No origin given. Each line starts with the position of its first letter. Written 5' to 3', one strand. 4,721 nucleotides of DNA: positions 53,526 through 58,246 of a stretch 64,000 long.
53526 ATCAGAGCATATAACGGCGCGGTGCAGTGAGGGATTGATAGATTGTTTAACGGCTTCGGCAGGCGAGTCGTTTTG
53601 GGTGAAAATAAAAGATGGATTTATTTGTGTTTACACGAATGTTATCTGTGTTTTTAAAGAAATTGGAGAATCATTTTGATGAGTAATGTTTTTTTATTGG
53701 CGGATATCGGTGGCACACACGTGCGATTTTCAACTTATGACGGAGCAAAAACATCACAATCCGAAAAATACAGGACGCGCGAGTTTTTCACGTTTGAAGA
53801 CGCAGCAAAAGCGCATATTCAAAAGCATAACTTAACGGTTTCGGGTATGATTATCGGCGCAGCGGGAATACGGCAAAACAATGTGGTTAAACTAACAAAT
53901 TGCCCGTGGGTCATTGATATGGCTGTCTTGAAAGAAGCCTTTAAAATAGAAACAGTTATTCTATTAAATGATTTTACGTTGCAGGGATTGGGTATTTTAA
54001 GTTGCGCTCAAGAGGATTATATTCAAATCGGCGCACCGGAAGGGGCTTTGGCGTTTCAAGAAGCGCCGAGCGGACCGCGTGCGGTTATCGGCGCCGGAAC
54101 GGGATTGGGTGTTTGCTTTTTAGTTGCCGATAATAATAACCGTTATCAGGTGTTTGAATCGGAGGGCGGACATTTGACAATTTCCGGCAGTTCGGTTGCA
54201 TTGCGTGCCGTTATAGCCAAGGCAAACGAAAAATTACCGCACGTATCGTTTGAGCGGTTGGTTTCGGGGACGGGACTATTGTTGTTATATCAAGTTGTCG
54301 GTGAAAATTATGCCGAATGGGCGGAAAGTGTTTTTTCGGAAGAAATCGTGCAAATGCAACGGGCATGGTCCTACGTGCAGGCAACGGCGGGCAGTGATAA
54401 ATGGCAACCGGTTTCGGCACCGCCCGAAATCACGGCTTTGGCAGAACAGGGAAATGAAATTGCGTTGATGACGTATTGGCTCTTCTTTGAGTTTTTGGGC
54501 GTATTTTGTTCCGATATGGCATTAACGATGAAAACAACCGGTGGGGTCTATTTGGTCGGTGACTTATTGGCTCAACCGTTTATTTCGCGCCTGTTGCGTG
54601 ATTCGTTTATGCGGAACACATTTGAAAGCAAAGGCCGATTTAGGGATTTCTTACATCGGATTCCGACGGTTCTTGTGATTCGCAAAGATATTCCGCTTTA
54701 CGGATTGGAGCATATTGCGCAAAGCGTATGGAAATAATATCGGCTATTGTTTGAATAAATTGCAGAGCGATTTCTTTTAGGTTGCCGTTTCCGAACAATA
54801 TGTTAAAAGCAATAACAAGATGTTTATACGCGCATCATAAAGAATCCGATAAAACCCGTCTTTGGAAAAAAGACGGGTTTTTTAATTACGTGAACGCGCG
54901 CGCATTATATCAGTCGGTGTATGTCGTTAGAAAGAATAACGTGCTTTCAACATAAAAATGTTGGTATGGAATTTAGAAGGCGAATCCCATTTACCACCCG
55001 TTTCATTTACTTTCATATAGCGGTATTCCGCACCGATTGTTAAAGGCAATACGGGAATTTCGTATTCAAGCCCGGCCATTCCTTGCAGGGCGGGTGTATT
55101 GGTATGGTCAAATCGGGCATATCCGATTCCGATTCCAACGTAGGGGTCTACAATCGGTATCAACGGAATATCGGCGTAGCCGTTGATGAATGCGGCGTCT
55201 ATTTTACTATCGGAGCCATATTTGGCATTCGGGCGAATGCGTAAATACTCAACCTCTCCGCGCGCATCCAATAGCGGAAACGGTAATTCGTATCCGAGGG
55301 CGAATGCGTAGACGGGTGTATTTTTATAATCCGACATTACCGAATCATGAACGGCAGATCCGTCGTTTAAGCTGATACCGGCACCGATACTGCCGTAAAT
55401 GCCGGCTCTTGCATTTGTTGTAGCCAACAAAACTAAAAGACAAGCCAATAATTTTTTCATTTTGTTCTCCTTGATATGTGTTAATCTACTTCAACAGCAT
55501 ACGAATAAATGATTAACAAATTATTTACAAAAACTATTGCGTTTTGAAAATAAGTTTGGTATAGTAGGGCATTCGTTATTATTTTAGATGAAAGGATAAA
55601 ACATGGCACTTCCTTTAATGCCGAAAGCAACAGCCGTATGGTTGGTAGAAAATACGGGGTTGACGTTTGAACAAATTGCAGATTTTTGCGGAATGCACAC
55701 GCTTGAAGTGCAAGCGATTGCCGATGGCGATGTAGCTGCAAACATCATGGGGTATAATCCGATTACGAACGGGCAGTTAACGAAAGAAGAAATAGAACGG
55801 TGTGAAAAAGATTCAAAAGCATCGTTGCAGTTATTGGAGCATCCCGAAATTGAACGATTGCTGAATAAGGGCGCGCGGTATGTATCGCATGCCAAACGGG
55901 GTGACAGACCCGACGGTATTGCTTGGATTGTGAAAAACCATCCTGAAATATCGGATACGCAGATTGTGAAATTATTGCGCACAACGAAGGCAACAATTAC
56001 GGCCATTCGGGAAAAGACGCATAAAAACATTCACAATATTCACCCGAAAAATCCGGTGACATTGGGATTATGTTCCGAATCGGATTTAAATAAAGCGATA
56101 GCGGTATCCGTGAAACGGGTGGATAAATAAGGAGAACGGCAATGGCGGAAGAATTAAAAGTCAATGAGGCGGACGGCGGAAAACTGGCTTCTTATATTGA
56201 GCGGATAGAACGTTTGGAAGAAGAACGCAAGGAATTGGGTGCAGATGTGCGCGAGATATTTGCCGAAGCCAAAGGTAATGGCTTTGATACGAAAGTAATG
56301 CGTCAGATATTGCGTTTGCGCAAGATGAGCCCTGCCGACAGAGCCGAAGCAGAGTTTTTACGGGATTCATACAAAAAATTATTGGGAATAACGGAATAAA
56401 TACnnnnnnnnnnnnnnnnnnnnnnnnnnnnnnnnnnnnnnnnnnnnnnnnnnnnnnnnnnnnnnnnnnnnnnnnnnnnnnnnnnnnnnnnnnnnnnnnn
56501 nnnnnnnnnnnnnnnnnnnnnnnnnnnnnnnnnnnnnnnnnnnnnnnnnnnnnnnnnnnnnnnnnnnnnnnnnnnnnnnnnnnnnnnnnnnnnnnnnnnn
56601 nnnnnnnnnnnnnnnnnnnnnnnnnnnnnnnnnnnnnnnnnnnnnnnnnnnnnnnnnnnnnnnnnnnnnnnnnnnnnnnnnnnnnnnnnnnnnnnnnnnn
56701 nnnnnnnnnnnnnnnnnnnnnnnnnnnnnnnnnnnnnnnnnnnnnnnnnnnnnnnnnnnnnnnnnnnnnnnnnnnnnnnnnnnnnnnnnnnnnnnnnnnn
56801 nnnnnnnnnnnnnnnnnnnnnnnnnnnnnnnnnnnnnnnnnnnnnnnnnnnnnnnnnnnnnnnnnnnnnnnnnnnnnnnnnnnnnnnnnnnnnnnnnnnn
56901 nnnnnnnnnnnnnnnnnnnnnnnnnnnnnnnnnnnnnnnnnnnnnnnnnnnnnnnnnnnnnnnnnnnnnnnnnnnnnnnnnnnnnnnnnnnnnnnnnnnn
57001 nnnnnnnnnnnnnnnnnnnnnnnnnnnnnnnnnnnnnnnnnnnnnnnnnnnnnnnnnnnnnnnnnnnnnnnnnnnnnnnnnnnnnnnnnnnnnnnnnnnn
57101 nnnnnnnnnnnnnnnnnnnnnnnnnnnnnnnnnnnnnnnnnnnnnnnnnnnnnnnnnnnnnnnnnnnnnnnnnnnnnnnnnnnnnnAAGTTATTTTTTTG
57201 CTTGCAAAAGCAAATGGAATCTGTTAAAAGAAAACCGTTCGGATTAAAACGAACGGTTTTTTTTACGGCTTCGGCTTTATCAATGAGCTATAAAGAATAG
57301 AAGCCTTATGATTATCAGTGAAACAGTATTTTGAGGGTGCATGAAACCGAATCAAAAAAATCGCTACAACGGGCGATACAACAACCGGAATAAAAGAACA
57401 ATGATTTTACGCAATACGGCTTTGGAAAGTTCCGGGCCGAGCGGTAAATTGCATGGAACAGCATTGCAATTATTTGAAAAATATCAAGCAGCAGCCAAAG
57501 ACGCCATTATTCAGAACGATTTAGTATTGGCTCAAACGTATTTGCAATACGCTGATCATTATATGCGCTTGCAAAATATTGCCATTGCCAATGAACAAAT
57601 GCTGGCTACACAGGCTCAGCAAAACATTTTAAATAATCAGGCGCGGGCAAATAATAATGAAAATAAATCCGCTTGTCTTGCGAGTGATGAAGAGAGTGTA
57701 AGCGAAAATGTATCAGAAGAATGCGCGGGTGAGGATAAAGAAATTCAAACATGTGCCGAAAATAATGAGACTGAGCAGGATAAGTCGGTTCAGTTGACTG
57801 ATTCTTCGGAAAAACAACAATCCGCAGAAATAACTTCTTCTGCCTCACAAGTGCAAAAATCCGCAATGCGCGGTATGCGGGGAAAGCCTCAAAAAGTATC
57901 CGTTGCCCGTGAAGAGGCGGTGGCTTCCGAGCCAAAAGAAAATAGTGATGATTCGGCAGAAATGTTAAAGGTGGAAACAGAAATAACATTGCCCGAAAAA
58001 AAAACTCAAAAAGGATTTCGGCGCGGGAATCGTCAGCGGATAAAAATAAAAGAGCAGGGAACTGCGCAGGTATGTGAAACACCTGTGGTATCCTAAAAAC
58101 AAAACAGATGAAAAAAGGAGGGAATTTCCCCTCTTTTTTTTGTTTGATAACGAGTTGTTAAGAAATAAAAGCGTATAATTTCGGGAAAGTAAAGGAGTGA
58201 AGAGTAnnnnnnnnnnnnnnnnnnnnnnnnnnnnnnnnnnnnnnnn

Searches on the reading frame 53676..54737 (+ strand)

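Call 69: search_protein_families(library=pfam, proteins=[window:53676-54737:+], max_evalue=0.001)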
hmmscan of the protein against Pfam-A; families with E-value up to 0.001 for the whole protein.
window:53676-54737:+ (353 aa): 1 family
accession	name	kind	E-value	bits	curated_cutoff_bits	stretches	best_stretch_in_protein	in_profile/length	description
PF02685.22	Glucokinase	-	2.2e-72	244.2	22.1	1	7-349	1-312/314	Glucokinase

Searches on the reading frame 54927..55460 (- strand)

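Call 69: search_protein_families(library=pfam, proteins=[window:54927-55460:-], max_evalue=0.001)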
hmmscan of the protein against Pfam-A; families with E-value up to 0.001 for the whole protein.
window:54927-55460:- (177 aa): 1 family
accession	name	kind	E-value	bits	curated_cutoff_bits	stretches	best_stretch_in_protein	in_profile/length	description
PF13505.12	OMP_b-brl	-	1.7e-07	32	28.7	1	6-177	2-175/175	Outer membrane protein beta-barrel domain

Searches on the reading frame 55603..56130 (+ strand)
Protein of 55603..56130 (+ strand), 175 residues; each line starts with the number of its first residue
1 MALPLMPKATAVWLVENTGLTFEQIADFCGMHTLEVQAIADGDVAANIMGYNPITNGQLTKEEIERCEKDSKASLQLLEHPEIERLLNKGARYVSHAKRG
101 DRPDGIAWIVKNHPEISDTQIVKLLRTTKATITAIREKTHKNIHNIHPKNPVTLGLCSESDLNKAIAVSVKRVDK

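Call 69: search_protein_families(library=pfam, proteins=[window:55603-56130:+], max_evalue=0.001)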
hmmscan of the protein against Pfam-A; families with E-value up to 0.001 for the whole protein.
window:55603-56130:+ (175 aa): 1 family
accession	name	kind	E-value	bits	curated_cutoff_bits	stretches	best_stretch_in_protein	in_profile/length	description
PF06242.16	TrcR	-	1.6e-55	187.5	22.2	1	34-167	1-135/139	Transcriptional cell cycle regulator TrcR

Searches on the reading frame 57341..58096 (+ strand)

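Call 69: search_protein_families(library=pfam, proteins=[window:57341-58096:+], max_evalue=0.001)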
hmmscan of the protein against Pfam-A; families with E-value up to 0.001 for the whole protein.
window:57341-58096:+ (251 aa): 1 family
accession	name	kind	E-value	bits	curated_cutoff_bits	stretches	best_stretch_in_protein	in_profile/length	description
PF13763.11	DUF4167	-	1.8e-19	70.2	25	1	13-80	6-74/78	Domain of unknown function (DUF4167)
